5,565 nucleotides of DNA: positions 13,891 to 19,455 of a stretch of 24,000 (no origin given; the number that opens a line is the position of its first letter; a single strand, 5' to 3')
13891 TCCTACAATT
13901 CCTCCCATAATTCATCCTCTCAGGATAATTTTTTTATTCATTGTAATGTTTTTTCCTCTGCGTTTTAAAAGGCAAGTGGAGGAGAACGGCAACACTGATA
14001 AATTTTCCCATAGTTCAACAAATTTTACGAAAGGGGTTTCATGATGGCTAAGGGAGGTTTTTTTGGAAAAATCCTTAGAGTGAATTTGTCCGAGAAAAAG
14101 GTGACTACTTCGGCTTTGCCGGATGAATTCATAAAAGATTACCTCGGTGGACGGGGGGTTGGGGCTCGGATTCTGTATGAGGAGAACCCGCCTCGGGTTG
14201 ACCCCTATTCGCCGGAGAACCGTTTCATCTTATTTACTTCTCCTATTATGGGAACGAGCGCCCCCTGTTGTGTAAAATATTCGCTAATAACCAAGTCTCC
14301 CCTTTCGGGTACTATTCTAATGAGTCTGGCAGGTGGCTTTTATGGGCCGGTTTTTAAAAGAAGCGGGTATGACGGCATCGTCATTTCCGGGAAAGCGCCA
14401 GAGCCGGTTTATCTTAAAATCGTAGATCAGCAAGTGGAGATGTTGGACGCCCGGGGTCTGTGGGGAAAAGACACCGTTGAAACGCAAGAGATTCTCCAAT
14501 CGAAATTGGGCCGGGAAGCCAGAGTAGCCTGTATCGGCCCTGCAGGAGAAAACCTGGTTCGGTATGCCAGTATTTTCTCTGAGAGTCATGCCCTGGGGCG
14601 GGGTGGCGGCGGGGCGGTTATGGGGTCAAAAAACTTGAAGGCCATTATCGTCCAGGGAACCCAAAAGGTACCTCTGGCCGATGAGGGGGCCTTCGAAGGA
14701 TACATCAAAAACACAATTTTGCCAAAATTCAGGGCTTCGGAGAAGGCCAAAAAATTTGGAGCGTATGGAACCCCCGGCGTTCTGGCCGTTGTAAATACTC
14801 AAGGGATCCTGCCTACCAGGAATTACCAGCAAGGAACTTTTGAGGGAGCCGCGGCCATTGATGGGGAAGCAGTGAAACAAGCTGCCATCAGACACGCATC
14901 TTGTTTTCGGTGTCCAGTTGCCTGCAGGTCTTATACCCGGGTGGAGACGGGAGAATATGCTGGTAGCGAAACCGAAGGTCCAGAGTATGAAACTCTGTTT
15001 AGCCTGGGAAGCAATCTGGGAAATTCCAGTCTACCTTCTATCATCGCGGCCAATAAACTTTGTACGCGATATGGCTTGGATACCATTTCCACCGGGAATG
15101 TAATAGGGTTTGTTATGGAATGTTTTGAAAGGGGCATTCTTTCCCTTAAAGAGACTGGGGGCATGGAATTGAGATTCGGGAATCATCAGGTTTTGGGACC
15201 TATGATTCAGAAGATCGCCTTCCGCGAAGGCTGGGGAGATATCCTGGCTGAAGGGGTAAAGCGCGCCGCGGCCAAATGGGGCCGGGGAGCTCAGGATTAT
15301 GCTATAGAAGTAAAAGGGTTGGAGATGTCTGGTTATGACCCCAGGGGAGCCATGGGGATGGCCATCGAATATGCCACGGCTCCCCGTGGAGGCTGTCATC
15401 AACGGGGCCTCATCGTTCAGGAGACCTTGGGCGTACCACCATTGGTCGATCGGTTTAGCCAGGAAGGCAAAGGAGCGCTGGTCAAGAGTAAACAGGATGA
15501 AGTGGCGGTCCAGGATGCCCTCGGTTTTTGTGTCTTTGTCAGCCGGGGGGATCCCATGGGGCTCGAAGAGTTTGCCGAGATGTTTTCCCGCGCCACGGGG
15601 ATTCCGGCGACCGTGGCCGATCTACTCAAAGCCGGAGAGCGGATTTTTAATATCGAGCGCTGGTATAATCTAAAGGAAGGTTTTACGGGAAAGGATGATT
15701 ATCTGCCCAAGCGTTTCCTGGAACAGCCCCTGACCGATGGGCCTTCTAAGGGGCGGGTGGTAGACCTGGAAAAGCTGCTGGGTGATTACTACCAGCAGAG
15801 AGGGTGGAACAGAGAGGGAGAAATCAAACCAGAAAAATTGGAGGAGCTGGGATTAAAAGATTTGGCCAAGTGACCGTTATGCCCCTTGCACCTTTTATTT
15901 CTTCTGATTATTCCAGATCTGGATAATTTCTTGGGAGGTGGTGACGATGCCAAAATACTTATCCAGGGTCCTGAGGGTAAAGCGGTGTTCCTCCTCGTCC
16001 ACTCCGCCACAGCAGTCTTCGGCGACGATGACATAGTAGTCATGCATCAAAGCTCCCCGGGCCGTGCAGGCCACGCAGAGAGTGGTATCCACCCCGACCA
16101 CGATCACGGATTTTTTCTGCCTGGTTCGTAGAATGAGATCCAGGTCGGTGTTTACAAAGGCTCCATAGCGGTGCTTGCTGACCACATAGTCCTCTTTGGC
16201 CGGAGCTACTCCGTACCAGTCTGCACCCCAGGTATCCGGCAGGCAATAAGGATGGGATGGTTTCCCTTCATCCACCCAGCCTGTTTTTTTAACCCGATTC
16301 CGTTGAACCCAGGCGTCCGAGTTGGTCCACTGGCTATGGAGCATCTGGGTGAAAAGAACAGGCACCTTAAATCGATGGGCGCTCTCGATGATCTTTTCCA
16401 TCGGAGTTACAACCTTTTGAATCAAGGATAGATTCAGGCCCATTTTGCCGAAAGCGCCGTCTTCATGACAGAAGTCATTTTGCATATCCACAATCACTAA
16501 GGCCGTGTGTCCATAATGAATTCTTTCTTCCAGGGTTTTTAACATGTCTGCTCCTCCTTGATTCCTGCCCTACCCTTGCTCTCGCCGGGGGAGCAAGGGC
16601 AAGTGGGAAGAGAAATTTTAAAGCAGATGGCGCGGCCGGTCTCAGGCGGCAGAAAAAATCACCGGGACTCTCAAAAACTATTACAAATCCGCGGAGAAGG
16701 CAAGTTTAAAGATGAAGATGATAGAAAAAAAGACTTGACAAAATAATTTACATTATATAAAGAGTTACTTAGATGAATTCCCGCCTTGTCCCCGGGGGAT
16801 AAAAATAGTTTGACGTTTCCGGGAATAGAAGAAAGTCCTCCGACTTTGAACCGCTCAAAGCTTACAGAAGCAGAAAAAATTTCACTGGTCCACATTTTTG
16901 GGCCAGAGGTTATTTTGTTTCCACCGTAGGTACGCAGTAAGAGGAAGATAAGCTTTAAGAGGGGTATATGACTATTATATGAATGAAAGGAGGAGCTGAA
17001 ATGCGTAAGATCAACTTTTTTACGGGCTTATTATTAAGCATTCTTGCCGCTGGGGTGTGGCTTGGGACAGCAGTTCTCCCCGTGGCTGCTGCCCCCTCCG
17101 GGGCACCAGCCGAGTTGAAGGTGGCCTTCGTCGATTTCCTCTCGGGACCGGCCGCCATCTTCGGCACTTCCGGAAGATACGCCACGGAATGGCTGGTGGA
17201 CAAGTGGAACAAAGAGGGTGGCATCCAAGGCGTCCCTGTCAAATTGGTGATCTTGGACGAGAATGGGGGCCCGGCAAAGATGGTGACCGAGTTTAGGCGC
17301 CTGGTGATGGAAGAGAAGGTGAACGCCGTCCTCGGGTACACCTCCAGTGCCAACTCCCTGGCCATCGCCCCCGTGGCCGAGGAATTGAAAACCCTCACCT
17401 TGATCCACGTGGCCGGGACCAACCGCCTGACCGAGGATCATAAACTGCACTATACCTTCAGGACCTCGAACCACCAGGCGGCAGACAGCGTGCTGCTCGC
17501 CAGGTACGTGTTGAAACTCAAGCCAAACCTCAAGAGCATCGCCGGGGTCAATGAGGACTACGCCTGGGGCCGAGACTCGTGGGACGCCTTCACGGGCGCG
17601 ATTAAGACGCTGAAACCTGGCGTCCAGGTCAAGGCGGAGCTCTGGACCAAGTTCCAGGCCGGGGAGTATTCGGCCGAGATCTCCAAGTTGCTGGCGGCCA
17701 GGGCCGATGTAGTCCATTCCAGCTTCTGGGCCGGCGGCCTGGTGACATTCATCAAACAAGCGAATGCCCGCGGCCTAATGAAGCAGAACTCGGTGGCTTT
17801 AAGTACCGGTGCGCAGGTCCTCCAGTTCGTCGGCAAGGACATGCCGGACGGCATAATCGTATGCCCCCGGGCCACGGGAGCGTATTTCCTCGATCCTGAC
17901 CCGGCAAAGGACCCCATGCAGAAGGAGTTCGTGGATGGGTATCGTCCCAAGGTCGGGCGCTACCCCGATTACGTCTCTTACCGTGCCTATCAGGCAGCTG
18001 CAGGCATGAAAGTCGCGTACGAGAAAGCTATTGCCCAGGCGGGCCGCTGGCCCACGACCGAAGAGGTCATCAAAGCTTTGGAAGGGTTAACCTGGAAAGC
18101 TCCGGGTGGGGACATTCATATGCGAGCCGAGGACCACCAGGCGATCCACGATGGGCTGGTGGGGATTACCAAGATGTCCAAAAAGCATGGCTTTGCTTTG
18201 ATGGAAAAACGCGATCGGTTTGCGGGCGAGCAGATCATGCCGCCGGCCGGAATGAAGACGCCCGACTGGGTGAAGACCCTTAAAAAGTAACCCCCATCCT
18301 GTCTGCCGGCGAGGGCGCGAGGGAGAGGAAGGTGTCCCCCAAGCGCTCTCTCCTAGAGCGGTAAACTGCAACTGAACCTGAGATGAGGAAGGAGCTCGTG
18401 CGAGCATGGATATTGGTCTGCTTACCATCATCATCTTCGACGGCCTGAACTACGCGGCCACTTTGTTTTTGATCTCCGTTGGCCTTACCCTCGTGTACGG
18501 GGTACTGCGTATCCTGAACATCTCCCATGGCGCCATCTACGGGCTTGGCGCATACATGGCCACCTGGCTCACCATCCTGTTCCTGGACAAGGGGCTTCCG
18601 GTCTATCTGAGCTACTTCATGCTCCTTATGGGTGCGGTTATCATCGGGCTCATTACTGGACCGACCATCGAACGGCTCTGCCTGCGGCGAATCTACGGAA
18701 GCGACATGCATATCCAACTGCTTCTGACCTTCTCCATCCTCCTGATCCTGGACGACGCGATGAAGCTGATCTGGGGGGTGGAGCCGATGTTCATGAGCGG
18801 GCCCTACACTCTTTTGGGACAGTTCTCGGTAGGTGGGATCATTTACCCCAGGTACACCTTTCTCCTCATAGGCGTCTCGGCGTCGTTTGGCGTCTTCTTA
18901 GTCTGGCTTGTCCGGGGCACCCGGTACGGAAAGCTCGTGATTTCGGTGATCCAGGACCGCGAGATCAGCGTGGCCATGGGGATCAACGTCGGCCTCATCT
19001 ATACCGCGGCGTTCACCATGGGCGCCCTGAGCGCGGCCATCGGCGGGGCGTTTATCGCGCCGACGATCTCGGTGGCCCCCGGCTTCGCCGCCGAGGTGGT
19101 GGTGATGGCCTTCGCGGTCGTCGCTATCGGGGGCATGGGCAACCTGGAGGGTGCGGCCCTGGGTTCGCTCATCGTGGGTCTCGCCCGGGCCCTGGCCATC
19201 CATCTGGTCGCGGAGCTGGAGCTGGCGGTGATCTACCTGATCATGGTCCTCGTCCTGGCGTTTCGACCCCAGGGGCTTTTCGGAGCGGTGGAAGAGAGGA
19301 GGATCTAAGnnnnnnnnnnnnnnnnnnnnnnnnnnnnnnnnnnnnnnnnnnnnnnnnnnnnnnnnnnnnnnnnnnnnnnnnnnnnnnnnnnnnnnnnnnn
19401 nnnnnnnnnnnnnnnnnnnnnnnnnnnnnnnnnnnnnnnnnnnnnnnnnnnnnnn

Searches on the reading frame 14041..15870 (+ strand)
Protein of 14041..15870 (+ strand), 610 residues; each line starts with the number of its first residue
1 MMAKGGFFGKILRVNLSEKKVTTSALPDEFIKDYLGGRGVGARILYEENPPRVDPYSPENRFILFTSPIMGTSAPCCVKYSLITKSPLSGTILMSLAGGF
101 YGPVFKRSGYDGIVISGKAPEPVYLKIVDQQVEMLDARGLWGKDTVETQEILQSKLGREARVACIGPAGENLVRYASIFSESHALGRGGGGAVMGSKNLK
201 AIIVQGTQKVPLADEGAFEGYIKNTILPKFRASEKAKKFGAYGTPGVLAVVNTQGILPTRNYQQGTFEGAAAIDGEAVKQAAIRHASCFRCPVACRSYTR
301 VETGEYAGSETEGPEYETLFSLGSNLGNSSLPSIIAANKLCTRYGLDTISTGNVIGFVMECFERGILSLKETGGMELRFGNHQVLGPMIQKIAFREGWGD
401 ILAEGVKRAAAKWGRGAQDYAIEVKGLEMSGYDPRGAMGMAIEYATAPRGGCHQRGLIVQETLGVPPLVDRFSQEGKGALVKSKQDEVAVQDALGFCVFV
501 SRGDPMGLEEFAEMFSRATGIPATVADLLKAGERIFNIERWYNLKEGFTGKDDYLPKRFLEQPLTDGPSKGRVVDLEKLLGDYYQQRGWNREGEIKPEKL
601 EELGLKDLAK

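Call 13: search_protein_families(library=pfam, proteins=[window:14041-15870:+], max_evalue=0.01)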
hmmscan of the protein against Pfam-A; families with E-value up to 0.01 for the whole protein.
window:14041-15870:+ (610 aa): 2 families
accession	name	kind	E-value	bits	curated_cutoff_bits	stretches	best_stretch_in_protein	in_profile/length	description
PF01314.23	AFOR_C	-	6.4e-142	473.7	27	1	228-605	8-385/385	Aldehyde ferredoxin oxidoreductase, domains 2 & 3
PF02730.20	AFOR_N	-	3e-76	256.1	29.8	1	9-207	1-199/199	Aldehyde ferredoxin oxidoreductase, N-terminal domain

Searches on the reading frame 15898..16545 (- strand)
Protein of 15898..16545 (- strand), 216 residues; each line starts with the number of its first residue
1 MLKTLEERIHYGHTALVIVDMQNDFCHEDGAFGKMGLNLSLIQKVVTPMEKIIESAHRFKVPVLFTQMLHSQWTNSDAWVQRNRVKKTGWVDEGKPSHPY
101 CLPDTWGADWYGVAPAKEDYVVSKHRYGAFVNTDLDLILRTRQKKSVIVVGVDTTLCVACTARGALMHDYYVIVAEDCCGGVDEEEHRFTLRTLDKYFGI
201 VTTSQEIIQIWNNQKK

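Call 13: search_protein_families(library=pfam, proteins=[window:15898-16545:-], max_evalue=0.01)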
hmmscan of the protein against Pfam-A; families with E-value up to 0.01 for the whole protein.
window:15898-16545:- (216 aa): 1 family
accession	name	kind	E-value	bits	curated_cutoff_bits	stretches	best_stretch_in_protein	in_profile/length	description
PF00857.26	Isochorismatase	-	2.4e-44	151.9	27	1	14-206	1-175/175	Isochorismatase domain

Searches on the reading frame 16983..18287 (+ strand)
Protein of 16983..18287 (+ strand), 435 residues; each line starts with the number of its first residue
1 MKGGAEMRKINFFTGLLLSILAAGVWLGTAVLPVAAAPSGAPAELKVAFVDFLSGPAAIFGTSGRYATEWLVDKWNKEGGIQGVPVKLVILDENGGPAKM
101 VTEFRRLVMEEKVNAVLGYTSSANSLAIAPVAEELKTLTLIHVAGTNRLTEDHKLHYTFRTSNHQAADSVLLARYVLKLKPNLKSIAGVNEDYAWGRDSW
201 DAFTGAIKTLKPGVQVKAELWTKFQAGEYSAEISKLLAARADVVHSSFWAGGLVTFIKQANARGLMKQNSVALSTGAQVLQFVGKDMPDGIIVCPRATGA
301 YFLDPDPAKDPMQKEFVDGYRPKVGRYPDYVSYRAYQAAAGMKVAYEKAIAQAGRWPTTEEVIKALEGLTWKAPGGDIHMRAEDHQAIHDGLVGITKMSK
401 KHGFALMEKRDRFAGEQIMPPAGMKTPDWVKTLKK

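Call 13: search_protein_families(library=pfam, proteins=[window:16983-18287:+], max_evalue=0.01)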
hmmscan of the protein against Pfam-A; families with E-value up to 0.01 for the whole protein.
window:16983-18287:+ (435 aa): 3 families
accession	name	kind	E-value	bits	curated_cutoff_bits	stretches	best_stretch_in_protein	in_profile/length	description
PF13458.12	Peripla_BP_6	-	2e-61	209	31.7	1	45-392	2-334/343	Periplasmic binding protein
PF13433.12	Peripla_BP_5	-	2.3e-25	89.9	27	1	49-394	5-334/363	Periplasmic binding protein domain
PF01094.35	ANF_receptor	-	7.9e-06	25.6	25.4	1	74-271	12-208/353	Receptor family ligand binding region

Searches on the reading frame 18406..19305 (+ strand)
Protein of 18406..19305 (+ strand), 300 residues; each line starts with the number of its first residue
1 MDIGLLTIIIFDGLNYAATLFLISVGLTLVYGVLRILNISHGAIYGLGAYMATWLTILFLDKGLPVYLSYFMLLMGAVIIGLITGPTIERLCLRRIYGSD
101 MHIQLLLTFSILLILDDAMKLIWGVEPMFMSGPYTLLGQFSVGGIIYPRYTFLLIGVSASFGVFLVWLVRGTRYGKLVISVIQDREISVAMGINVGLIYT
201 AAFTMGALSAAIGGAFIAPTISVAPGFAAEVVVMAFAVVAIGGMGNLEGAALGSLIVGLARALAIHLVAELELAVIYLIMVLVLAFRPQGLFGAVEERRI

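Call 14: search_protein_families(library=pfam, proteins=[window:18406-19305:+], max_evalue=0.01)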
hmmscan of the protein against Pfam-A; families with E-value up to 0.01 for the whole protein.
window:18406-19305:+ (300 aa): 1 family
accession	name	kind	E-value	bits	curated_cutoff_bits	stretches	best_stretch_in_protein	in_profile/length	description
PF02653.21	BPD_transp_2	-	9.8e-30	104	26.8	1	9-284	1-269/269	Branched-chain amino acid transport system / permease component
